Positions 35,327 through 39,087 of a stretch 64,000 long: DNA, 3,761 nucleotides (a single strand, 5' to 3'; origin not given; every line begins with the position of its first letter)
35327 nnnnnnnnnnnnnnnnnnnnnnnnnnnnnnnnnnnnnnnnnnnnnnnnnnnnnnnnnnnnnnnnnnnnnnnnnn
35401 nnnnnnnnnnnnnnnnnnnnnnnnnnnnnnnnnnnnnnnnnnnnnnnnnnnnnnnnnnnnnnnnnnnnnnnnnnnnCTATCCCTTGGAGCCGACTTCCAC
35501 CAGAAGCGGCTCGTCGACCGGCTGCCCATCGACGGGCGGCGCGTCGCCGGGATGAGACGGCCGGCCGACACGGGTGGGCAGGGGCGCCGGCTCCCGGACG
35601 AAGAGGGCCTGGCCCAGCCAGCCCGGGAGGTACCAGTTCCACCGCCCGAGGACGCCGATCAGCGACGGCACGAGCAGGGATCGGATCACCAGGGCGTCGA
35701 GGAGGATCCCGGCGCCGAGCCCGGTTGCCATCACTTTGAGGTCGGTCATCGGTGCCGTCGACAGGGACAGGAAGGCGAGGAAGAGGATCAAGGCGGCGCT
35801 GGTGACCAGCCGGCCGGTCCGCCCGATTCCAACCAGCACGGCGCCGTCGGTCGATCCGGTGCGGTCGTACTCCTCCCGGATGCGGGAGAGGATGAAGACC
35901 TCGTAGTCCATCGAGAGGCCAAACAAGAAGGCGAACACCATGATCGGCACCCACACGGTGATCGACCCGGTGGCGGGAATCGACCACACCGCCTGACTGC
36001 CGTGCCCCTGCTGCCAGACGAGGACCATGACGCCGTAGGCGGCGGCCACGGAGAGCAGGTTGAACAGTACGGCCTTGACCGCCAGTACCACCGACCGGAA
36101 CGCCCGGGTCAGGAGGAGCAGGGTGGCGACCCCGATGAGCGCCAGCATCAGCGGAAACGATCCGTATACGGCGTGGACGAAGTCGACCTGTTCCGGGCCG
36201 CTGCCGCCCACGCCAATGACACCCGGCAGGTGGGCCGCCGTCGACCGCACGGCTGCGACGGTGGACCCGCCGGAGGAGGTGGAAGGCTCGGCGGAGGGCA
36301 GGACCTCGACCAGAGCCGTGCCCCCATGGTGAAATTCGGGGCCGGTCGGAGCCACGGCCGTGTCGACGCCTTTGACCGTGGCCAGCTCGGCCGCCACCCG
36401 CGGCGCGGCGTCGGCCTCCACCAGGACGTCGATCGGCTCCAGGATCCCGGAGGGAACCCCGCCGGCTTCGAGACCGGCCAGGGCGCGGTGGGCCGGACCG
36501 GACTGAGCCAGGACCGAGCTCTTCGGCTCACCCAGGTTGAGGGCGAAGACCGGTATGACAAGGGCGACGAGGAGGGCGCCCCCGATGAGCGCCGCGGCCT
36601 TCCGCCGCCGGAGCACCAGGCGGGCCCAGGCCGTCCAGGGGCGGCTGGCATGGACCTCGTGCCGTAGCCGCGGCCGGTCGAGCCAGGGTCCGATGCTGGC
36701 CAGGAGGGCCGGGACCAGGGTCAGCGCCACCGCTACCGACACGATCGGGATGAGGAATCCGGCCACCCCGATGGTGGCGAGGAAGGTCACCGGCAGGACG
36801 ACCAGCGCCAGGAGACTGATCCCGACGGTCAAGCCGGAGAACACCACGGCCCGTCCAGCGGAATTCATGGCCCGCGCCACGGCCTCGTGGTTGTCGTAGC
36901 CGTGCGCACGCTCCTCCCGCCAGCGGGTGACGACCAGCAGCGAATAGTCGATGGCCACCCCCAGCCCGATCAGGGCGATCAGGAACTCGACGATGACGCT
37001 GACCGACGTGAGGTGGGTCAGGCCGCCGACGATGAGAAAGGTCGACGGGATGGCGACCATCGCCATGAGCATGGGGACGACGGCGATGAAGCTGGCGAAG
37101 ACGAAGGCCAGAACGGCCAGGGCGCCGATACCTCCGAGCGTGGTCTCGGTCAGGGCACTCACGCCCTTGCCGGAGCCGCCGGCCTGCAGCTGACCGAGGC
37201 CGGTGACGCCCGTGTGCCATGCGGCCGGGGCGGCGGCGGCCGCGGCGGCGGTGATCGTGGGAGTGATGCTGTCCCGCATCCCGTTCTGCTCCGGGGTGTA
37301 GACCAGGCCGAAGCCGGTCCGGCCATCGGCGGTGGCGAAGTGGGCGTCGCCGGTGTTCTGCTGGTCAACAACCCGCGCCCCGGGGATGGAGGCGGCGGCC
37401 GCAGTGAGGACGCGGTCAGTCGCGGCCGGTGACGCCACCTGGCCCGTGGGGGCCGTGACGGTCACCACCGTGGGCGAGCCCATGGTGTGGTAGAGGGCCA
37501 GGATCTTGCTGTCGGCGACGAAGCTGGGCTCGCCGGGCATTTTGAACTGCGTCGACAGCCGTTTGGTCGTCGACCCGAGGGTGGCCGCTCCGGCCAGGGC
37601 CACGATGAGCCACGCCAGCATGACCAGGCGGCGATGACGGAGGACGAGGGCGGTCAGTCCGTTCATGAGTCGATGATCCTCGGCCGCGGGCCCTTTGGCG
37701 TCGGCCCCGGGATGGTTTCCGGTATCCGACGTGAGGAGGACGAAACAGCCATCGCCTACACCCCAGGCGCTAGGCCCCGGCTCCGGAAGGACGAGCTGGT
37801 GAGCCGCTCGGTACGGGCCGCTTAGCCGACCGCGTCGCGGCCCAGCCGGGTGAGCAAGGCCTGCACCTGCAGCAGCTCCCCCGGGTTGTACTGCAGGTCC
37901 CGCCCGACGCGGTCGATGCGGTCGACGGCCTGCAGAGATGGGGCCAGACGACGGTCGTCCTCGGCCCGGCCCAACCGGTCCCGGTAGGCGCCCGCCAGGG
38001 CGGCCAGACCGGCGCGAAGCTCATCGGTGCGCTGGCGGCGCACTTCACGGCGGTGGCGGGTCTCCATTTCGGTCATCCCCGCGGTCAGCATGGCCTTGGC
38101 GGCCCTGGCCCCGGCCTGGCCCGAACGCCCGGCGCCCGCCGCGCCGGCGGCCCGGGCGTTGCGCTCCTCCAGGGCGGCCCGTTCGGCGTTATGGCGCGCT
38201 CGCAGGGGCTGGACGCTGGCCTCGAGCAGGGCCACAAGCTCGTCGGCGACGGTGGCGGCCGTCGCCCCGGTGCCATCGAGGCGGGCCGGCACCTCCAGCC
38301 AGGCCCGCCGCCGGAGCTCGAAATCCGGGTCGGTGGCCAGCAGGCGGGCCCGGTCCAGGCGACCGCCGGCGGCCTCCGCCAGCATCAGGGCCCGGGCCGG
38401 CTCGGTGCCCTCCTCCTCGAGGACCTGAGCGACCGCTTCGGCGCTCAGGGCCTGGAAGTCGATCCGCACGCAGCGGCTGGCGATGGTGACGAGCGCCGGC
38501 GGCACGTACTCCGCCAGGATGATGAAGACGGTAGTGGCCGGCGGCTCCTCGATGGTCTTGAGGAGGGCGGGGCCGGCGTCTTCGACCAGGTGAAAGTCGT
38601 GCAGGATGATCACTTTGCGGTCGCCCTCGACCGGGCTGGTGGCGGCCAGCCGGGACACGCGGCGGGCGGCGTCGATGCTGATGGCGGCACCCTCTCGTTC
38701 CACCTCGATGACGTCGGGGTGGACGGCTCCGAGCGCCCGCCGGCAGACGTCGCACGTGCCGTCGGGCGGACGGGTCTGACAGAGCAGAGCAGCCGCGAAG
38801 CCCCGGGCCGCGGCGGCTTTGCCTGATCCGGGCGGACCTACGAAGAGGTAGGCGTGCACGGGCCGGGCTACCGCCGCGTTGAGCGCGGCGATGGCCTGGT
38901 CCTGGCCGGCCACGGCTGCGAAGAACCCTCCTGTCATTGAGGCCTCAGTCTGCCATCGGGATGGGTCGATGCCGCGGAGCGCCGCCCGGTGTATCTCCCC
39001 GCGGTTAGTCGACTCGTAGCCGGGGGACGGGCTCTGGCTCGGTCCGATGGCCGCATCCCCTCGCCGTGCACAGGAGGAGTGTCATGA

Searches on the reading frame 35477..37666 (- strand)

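Call 23: search_protein_families(library=pfam, proteins=[window:35477-37666:-], max_evalue=0.001)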
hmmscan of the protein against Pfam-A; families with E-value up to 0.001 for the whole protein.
window:35477-37666:- (729 aa): 1 family
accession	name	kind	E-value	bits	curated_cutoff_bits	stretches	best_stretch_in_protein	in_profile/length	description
PF03176.21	MMPL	-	4.9e-65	220.1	20.5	2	43-354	4-329/333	MMPL family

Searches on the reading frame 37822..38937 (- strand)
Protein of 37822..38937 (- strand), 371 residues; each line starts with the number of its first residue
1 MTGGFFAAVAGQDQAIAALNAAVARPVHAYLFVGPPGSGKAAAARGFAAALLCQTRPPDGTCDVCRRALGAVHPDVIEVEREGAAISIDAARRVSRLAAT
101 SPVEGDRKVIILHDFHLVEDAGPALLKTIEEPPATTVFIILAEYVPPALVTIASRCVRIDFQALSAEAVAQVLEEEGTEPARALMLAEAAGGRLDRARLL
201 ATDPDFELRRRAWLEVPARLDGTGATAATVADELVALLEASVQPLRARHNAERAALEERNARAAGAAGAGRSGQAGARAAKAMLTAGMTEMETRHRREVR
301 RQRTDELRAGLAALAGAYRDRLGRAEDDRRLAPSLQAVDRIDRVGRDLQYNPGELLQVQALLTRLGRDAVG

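Call 23: search_protein_families(library=pfam, proteins=[window:37822-38937:-], max_evalue=0.001)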
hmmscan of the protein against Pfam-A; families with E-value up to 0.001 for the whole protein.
window:37822-38937:- (371 aa): 2 families
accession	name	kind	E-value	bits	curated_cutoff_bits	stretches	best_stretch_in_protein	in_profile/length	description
PF13177.12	DNA_pol3_delta2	-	1.8e-33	116.3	27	1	18-164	8-160/161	DNA polymerase III, delta subunit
PF01078.27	Mg_chelatase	-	3.3e-05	23.8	20.3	1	6-49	2-44/207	Magnesium chelatase, subunit ChlI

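Call 73: find_encoding_contigs(protein=window:37822-38937:-, flank=1000, max_places=3)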
Protein window:37822-38937:- (371 aa): no gene with exactly this product is on record in the collection.
